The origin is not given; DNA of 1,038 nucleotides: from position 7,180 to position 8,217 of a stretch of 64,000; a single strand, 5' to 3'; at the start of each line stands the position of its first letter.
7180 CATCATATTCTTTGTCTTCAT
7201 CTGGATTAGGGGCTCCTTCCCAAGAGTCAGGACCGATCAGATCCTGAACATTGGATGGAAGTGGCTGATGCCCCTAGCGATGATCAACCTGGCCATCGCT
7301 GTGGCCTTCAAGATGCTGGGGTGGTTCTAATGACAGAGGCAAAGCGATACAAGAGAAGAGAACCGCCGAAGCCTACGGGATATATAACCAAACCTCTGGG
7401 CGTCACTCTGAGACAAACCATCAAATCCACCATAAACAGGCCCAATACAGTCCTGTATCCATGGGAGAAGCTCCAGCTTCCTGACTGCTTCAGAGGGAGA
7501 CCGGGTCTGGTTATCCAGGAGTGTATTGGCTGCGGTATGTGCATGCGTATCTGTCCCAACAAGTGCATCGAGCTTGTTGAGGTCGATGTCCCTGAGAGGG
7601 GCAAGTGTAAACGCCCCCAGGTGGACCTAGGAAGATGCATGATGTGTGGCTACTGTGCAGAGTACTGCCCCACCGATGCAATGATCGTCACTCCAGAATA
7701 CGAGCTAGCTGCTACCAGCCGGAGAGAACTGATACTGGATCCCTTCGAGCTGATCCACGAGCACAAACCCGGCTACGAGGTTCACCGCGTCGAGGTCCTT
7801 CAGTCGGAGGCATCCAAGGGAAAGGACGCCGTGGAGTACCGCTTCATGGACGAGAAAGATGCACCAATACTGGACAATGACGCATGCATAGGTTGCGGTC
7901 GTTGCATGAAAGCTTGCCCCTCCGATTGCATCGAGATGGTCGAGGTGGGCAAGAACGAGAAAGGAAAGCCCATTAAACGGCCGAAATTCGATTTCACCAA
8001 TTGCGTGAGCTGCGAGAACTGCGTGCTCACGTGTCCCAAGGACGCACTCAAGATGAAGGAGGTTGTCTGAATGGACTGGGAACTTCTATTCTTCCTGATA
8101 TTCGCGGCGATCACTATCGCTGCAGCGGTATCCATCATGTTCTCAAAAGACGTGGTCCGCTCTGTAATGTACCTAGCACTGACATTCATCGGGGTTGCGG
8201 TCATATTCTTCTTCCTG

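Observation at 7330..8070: NuoI/FpoI homologue with four [4Fe-4S] motifs through internal duplication of its ferredoxin module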

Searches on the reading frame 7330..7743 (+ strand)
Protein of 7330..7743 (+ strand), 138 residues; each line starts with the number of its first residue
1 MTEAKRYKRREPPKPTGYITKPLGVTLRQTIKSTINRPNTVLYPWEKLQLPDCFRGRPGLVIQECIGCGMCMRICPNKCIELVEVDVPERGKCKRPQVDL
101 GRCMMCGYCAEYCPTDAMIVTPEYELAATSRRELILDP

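Call 19: search_protein_families(library=ncbifam, proteins=[window:7330-7743:+], max_evalue=0.001)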
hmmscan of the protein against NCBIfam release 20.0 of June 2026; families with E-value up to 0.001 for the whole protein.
window:7330-7743:+ (138 aa): 51 families (the best 25 are shown)
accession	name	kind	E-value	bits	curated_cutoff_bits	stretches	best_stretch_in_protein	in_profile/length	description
TIGR01971.1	NuoI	subfamily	2e-30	104.9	113.05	1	29-137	4-117/121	NADH-quinone oxidoreductase, chain I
NF004541.0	PRK05888.2-2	equivalog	1.7e-24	86.5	217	1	28-138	25-131/168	NADH-quinone oxidoreductase subunit NuoI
TIGR00403.1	ndhI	equivalog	2.9e-24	85.7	302.35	1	21-136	20-137/183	NAD(P)H-quinone oxidoreductase subunit I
NF004537.0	PRK05888.1-3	equivalog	7.1e-24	84.4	163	1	21-136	25-148/204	NADH-quinone oxidoreductase subunit NuoI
NF009053.0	PRK12387.1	subfamily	8.7e-24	84.3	204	1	37-135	12-107/180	formate hydrogenlyase complex iron-sulfur subunit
NF004545.0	PRK05888.3-1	equivalog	1.7e-22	79.7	229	1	29-130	32-135/154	NADH-quinone oxidoreductase subunit NuoI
NF004540.0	PRK05888.2-1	equivalog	1.7e-21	76.3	215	1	26-135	7-120/139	NADH-quinone oxidoreductase subunit NuoI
NF004542.0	PRK05888.2-3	equivalog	3.2e-21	75.7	248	1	23-133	40-154/203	NADH-quinone oxidoreductase subunit NuoI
NF040612.1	F420_dehyd_FpoI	exception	5.9e-21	74.7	180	1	28-124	7-105/135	F420H2 dehydrogenase subunit FpoI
NF006076.0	PRK08222.1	equivalog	7.8e-21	74.7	270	1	39-134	14-106/181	hydrogenase 4 subunit H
NF004543.0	PRK05888.2-5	equivalog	2.9e-20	72.7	243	1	30-133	26-130/217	NADH-quinone oxidoreductase subunit NuoI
NF004536.0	PRK05888.1-1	equivalog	1.8e-18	66.5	212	1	28-136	18-132/180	NADH-quinone oxidoreductase subunit NuoI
NF006221.0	PRK08348.1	subfamily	2.9e-18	65.9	124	1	26-131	6-105/136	NADH-plastoquinone oxidoreductase subunit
NF004546.0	PRK05888.3-3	equivalog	3.2e-18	65.8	260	1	32-137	32-143/196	NADH-quinone oxidoreductase subunit NuoI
NF004539.0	PRK05888.1-5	equivalog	4.3e-18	65.5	225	1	27-137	20-136/162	NADH-quinone oxidoreductase subunit NuoI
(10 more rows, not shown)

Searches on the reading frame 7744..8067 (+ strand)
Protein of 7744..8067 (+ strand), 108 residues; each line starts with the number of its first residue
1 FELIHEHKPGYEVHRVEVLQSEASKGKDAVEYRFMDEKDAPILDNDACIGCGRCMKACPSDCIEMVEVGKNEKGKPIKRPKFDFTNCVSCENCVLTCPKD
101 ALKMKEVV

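Call 19: search_protein_families(library=ncbifam, proteins=[window:7744-8067:+], max_evalue=0.001)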
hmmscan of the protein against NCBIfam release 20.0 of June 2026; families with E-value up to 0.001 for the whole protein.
window:7744-8067:+ (108 aa): 86 families (the best 25 are shown)
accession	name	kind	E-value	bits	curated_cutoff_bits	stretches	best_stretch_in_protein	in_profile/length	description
TIGR01971.1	NuoI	subfamily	2.4e-15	56.2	113.05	1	42-106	39-102/121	NADH-quinone oxidoreductase, chain I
NF010590.0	PRK13984.1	equivalog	9.4e-14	50.4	946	1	42-105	46-111/611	putative oxidoreductase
NF004543.0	PRK05888.2-5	equivalog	1.8e-11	43.9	243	1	42-106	55-119/217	NADH-quinone oxidoreductase subunit NuoI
NF006221.0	PRK08348.1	subfamily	2.2e-11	43.6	124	1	43-105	41-95/136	NADH-plastoquinone oxidoreductase subunit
NF038196.1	ferrodoxin_EFR1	subfamily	3.8e-11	43.5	75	1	15-106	154-233/242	EFR1 family ferrodoxin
NF040612.1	F420_dehyd_FpoI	exception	6.2e-11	42.3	180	1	41-106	37-103/135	F420H2 dehydrogenase subunit FpoI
NF004541.0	PRK05888.2-2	equivalog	1.8e-10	40.9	217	1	44-107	59-116/168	NADH-quinone oxidoreductase subunit NuoI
NF007203.0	PRK09624.1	equivalog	1.9e-10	40.9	171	1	34-67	69-102/105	pyuvate ferredoxin oxidoreductase subunit delta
TIGR02512.1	FeFe_hydrog_A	subfamily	2.6e-10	39.7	405.95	2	43-106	4-71/375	[FeFe] hydrogenase, group A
NF004537.0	PRK05888.1-3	equivalog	2.7e-10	40.1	163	2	46-106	68-134/204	NADH-quinone oxidoreductase subunit NuoI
NF040762.1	Hydr_FeFe_Clost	exception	7.5e-10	38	900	1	34-105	131-207/572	ferredoxin hydrogenase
NF004545.0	PRK05888.3-1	equivalog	8.6e-10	38.5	229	1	42-104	62-125/154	NADH-quinone oxidoreductase subunit NuoI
NF009053.0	PRK12387.1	subfamily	1e-09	38.4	204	2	65-105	22-58/180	formate hydrogenlyase complex iron-sulfur subunit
NF042909.1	FMH_DH_FwdF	exception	1.4e-09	37.5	375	1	43-104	12-197/336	tungsten-dependent formylmethanofuran dehydrogenase subunit FwdF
TIGR02936.1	fdxN_nitrog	equivalog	1.6e-09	37.8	80.55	1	43-102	18-87/91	ferredoxin III, nif-specific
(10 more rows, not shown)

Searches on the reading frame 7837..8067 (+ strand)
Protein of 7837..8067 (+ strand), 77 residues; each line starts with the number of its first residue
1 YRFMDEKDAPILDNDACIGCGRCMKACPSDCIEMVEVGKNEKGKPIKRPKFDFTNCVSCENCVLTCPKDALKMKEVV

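Call 63: search_solved_structures(query=window:7837-8067:+, max_evalue=0.001, show_alignments=0)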
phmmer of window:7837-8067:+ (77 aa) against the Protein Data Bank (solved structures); distinct sequences matched with E-value up to 0.001: 142 (the best 60 are shown).
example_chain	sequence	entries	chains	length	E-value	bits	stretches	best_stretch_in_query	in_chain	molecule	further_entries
9sw6_G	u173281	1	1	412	4.8e-26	93.7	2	16-74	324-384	Polyferredoxin protein MvhB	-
9sfi_T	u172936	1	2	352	3e-24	88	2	12-73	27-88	4Fe-4S ferredoxin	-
9sw6_H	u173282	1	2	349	9.6e-18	67.3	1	8-73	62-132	Tungsten formylmethanofuran dehydrogenase, subunit F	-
9sfi_O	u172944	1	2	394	1.7e-17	66.5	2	7-71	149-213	Ferredoxin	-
5t5i_F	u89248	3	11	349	7.5e-17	64.4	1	5-73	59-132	Tungsten formylmethanofuran dehydrogenase subunit fwdF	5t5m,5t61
7bkb_K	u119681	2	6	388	1.3e-15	60.4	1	3-74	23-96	Formylmethanofuran dehydrogenase, subunit F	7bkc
9e0j_K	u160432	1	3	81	2.4e-10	43.7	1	14-74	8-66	Photosystem I iron-sulfur center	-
7f4v_aC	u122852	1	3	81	2.4e-10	43.7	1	14-74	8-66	Photosystem I iron-sulfur center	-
8jw0_c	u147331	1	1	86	7.8e-10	42.1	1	15-74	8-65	Photosystem I PsaC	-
9kqp_C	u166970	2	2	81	9.3e-10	41.8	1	14-73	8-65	Photosystem I iron-sulfur center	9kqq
8jze_c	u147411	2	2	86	1.4e-09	41.3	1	14-74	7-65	Photosystem I PsaC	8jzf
8zeh_c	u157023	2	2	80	2.2e-09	40.6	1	15-74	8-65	Photosystem I iron-sulfur center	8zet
6l4u_C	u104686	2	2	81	2.5e-09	40.5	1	14-74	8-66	Photosystem I iron-sulfur center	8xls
8jjr_c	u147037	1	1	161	3.6e-09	39.9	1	13-74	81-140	PsaC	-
7coy_aC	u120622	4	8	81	3.7e-09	39.9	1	14-74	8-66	Photosystem I iron-sulfur center | Photosystem I protein PsaC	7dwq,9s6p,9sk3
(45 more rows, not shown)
